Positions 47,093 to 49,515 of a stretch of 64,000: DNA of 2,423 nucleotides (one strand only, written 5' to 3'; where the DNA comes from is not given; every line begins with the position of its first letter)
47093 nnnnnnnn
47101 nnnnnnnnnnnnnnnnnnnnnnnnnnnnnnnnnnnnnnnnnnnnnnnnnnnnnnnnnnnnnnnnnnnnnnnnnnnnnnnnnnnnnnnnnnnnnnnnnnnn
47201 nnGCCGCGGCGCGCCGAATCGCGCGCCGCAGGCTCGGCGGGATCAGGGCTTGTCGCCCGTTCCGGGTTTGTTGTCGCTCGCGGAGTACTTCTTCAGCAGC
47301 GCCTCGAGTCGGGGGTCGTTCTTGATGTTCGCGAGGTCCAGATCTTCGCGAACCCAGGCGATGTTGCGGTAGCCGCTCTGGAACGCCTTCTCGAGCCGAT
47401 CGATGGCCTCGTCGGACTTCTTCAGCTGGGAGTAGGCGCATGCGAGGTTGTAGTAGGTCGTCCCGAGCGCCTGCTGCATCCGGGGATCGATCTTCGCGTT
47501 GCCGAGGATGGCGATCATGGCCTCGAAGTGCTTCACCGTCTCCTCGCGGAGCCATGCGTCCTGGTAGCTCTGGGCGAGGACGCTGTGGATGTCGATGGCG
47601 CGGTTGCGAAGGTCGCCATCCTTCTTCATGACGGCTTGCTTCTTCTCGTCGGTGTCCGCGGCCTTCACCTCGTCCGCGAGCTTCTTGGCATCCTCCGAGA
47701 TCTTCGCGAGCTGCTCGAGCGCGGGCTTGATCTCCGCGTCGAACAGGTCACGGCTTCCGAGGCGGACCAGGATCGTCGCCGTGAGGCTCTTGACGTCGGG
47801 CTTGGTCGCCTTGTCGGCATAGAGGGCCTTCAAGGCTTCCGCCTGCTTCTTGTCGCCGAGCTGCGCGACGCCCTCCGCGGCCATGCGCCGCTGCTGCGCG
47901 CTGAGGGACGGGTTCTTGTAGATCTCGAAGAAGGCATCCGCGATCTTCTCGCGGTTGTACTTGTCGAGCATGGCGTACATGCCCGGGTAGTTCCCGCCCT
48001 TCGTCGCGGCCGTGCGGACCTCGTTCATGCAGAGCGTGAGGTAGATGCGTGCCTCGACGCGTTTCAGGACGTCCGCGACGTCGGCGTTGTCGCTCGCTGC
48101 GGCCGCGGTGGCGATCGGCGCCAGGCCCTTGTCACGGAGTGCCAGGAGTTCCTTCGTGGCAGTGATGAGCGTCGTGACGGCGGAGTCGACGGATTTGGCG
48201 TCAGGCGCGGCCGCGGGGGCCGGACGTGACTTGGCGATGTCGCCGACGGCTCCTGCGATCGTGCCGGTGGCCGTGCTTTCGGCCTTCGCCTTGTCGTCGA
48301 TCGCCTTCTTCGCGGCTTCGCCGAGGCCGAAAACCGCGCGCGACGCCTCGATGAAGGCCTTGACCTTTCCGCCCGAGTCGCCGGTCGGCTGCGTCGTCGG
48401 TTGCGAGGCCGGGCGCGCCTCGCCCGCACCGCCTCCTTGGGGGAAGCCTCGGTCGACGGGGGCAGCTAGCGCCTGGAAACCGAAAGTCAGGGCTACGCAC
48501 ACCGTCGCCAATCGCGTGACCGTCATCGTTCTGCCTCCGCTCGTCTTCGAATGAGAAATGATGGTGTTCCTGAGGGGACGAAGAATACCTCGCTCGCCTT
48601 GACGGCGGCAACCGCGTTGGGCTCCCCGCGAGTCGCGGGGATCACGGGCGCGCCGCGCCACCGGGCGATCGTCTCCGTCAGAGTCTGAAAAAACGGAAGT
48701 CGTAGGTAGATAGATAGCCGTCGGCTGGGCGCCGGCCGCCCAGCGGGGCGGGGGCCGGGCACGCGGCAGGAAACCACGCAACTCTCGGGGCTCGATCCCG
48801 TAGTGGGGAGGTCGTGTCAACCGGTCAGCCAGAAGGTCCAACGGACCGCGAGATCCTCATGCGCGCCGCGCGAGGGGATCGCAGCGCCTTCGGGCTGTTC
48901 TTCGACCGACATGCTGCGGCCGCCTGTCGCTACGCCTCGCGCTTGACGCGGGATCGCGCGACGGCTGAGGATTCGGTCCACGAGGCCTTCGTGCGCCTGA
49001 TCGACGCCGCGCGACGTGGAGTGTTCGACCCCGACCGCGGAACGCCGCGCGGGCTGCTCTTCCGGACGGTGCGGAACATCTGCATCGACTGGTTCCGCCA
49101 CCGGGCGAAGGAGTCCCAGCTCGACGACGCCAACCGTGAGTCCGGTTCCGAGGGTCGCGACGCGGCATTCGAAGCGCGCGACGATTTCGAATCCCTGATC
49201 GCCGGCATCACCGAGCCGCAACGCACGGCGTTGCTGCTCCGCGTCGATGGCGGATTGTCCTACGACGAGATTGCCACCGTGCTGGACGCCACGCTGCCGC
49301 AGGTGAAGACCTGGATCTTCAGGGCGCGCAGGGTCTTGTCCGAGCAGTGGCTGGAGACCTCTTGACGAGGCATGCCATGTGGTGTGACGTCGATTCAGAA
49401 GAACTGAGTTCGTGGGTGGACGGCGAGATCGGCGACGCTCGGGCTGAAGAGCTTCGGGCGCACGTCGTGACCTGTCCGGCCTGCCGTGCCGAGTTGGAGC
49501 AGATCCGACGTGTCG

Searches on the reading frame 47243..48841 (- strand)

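Call 33: search_protein_families(library=pfam, proteins=[window:47243-48841:-], max_evalue=0.001)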
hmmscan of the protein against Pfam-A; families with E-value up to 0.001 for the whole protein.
window:47243-48841:- (532 aa): 2 families
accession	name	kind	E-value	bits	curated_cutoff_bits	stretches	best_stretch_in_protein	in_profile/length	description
PF13181.12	TPR_8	-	0.0005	20.5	25.7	1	462-487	3-28/34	Tetratricopeptide repeat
PF00515.34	TPR_1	-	0.00063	19.9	27.8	0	462-486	3-27/34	Tetratricopeptide repeat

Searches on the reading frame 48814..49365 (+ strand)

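Call 33: search_protein_families(library=pfam, proteins=[window:48814-49365:+], max_evalue=0.001)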
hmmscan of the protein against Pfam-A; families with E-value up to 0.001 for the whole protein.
window:48814-49365:+ (183 aa): 4 families
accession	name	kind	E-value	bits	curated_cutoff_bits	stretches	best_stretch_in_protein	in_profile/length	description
PF04542.20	Sigma70_r2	-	2e-13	50.4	24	1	30-99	2-70/71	Sigma-70 region 2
PF08281.18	Sigma70_r4_2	-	2.5e-12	46.7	25.7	1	124-173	3-52/54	Sigma-70, region 4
PF04545.22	Sigma70_r4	-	8.7e-05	22.4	24.1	1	129-175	2-48/50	Sigma-70, region 4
PF07638.17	Sigma70_ECF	-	0.00029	21.2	21.1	1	48-175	44-179/185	ECF sigma factor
